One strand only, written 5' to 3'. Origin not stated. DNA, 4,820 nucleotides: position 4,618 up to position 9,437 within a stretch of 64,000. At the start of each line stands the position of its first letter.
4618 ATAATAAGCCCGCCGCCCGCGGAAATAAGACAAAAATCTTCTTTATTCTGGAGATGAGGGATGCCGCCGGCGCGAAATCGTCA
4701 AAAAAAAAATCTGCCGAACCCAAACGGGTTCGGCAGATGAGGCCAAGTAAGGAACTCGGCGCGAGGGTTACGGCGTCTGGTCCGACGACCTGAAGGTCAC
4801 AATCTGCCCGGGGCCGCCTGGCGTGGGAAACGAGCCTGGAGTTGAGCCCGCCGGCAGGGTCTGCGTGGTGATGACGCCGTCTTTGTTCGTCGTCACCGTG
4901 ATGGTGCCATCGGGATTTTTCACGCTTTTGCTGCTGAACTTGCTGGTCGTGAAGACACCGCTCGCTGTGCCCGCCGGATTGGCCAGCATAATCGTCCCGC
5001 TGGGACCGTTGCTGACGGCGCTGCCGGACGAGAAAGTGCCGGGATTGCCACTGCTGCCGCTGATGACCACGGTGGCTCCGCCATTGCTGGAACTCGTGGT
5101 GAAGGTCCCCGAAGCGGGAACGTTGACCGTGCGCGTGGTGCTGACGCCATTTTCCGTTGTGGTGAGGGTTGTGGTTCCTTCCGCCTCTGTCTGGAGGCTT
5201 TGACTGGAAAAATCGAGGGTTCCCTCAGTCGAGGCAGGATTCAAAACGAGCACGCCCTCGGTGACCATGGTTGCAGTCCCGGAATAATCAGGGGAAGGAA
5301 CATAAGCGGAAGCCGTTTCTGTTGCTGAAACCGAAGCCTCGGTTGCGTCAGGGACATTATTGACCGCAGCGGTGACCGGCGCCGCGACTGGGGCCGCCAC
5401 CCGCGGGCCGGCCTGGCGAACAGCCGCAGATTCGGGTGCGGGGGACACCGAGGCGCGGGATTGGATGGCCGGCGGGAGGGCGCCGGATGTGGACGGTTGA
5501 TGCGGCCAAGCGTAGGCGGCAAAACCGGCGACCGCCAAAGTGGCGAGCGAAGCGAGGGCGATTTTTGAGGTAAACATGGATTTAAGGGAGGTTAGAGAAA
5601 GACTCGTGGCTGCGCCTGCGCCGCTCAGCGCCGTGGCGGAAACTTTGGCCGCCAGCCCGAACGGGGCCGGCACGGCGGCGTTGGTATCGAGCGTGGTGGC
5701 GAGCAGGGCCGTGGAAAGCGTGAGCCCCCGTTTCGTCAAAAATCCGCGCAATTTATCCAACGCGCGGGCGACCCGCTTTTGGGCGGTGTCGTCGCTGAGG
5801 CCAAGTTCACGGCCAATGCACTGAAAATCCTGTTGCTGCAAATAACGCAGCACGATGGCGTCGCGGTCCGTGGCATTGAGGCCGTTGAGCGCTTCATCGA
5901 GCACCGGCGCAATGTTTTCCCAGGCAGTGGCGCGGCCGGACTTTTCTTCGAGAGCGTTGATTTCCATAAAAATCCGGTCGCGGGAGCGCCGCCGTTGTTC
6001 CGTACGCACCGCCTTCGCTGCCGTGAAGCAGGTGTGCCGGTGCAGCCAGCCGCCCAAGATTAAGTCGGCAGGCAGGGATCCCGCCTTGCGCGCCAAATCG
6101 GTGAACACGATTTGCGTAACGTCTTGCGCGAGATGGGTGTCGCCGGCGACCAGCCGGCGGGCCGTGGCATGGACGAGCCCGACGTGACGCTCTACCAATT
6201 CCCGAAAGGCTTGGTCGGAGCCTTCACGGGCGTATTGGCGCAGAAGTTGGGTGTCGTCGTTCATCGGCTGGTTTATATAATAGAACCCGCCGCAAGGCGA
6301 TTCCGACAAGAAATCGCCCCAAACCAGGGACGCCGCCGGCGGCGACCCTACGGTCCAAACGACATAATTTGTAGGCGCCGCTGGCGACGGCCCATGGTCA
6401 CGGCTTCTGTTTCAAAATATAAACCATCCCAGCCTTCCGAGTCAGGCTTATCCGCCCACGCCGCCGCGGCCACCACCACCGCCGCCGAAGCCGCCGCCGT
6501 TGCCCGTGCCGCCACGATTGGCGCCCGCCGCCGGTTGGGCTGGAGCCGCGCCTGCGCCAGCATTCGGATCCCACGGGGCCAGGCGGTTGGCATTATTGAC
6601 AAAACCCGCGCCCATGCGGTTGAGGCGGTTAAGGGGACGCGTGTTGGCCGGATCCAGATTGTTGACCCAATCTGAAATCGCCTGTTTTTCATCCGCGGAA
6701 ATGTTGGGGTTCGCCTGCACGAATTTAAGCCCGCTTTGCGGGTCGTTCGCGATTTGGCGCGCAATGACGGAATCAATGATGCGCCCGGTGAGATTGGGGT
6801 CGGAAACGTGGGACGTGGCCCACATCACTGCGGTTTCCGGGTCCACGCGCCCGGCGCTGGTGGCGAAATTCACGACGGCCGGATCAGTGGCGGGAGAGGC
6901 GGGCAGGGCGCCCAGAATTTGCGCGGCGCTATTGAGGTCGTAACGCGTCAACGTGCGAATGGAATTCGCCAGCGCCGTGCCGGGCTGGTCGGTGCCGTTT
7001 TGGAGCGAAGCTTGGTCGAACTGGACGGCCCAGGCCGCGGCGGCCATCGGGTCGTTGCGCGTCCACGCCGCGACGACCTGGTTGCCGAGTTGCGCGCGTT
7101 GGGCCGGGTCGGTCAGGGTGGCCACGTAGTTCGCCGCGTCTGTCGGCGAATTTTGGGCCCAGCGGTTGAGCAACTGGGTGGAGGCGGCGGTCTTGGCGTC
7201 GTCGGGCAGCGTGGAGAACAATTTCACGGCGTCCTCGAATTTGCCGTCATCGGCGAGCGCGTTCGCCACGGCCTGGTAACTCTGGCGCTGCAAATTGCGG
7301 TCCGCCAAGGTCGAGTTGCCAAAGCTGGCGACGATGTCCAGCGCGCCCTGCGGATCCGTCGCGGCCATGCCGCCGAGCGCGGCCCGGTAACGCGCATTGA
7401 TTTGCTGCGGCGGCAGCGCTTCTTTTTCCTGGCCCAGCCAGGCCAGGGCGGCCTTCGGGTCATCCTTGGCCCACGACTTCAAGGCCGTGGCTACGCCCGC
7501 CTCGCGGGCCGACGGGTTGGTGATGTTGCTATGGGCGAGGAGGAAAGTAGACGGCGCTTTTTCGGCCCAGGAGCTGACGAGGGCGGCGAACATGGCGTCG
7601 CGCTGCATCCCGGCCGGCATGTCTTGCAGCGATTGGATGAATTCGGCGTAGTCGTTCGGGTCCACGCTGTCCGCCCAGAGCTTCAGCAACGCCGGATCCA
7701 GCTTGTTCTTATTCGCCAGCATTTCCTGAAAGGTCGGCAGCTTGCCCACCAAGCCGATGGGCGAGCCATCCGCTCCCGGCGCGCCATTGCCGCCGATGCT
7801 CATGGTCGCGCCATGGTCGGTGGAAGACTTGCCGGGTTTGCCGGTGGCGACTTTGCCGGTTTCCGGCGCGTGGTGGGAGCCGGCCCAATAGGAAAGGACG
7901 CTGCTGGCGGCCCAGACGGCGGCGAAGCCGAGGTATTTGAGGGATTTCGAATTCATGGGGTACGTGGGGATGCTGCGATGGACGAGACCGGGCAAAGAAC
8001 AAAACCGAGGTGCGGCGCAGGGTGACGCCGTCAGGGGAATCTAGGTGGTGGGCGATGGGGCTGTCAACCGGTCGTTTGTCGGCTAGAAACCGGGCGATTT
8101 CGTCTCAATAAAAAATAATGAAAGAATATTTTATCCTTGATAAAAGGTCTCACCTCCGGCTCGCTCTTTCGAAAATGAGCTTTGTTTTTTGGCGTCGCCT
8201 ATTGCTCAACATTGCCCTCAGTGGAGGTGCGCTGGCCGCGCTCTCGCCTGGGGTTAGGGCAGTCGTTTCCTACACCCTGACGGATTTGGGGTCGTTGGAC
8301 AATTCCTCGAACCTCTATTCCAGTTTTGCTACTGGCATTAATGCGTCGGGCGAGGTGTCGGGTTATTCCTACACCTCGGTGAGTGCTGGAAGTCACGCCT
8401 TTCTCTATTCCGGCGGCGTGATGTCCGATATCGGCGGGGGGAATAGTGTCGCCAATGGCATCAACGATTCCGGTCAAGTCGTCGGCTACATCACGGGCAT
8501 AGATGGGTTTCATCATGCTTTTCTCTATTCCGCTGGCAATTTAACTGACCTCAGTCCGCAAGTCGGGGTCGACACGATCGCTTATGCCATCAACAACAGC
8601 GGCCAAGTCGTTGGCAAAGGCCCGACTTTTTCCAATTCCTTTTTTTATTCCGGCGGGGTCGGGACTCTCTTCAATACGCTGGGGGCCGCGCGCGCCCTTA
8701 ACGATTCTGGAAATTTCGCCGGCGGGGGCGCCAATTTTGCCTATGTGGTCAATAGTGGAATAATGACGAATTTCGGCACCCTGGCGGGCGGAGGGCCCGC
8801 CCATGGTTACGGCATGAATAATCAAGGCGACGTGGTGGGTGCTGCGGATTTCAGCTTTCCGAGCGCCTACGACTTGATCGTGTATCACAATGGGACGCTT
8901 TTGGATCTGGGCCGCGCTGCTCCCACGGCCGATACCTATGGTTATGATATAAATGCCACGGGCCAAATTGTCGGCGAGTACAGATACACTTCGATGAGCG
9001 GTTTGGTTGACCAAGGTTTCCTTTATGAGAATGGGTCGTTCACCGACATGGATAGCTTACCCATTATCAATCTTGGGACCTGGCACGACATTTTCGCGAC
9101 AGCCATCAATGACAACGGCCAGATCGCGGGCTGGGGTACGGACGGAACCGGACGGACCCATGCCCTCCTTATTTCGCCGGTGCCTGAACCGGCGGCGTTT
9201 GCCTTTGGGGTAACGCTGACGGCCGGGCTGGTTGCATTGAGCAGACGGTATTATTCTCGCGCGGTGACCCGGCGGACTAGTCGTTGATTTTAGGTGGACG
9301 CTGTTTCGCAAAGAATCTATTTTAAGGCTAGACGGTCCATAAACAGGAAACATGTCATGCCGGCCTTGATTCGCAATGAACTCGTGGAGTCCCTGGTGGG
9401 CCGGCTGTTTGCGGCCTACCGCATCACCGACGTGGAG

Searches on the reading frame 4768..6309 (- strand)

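Call 3: search_protein_families(library=pfam, proteins=[window:4768-6309:-], max_evalue=1)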
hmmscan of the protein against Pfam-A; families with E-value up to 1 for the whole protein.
window:4768-6309:- (513 aa): 4 families
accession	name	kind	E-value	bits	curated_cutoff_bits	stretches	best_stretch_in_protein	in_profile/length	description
PF08281.18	Sigma70_r4_2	-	2e-08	34.2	25.7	1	137-187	4-54/54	Sigma-70, region 4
PF04545.22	Sigma70_r4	-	4.4e-08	33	24.1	1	140-188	1-49/50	Sigma-70, region 4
PF04542.20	Sigma70_r2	-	9.3e-06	25.8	24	1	38-106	1-70/71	Sigma-70 region 2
PF13404.12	HTH_AsnC-type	-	0.041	14.1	27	1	164-182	22-40/42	AsnC-type helix-turn-helix domain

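Call 4: search_protein_families(library=ncbifam, proteins=[window:4768-6309:-], max_evalue=1)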
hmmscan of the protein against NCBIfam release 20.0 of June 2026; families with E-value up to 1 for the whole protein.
window:4768-6309:- (513 aa): 60 families (the best 25 are shown)
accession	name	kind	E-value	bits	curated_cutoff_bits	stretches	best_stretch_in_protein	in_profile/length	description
TIGR02937.1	sigma70-ECF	superfamily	2e-19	69.8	42.9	1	34-189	2-163/165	sigma-70 family RNA polymerase sigma factor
TIGR02983.1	SigE-fam_strep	subfamily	2.3e-16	60.1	141.55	1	30-189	3-156/162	SigE family RNA polymerase sigma factor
NF007225.0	PRK09643.1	equivalog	4.5e-14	52.6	190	1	18-192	13-183/204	RNA polymerase sigma factor SigM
NF004113.0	PRK05602.1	equivalog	1.6e-13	50.8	208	1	17-194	30-204/211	RNA polymerase sigma factor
NF009166.1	PRK12513.1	equivalog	7.9e-13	48.5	206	1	14-193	4-188/193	RNA polymerase sigma factor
NF009168.0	PRK12515.1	subfamily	4.6e-12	45.8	236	1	17-197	7-185/189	RNA polymerase sigma factor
TIGR02985.1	Sig70_bacteroi1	subfamily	1.1e-11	45.2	126.4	1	33-189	1-160/162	RNA polymerase sigma-70 factor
NF007229.0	PRK09647.1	equivalog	1.2e-11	44.4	265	1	34-195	45-206/220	RNA polymerase sigma factor SigE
NF009172.0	PRK12519.1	subfamily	3e-11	43.2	222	1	17-192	14-190/194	RNA polymerase sigma factor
NF009171.0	PRK12518.1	equivalog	7.6e-11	42.2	208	1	18-197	13-190/191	RNA polymerase sigma factor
NF007222.0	PRK09640.1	equivalog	4.5e-10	39.4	194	1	33-191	26-182/188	RNA polymerase sigma factor SigX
NF007228.0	PRK09646.1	subfamily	1e-09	38.3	226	1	16-191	14-190/194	ECF RNA polymerase sigma factor SigK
TIGR02989.1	Sig-70_gvs1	subfamily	1.2e-09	38.3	124.55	1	34-188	2-155/158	RNA polymerase sigma-70 factor, Rhodopirellula/Verrucomicrobium family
NF008888.0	PRK11922.1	equivalog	2.4e-09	37.1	204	1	17-193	15-198/231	RNA polymerase sigma factor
TIGR02984.1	Sig-70_plancto1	subfamily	2.6e-09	36.9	183.75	1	130-191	127-188/189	RNA polymerase sigma-70 factor, Planctomycetaceae-specific subfamily 1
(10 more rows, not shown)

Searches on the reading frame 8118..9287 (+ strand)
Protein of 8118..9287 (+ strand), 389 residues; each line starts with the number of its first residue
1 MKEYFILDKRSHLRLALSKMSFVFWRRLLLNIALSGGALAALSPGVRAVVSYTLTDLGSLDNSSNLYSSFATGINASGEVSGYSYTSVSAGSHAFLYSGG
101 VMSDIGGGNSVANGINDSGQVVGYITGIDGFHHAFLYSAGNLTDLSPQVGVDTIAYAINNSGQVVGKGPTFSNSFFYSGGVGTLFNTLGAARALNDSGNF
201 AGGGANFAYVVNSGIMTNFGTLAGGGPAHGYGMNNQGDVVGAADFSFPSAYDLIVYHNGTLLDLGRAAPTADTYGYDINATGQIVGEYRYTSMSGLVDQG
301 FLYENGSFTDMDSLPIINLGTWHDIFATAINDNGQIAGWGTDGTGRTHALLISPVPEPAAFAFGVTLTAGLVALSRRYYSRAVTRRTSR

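Call 3: search_protein_families(library=pfam, proteins=[window:8118-9287:+], max_evalue=1)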
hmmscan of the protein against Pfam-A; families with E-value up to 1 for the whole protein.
window:8118-9287:+ (389 aa): 1 family
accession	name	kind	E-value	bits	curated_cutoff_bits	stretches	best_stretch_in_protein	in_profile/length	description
PF11949.14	DUF3466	-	5.9e-06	25.5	25.1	2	272-341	383-451/609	Protein of unknown function (DUF3466)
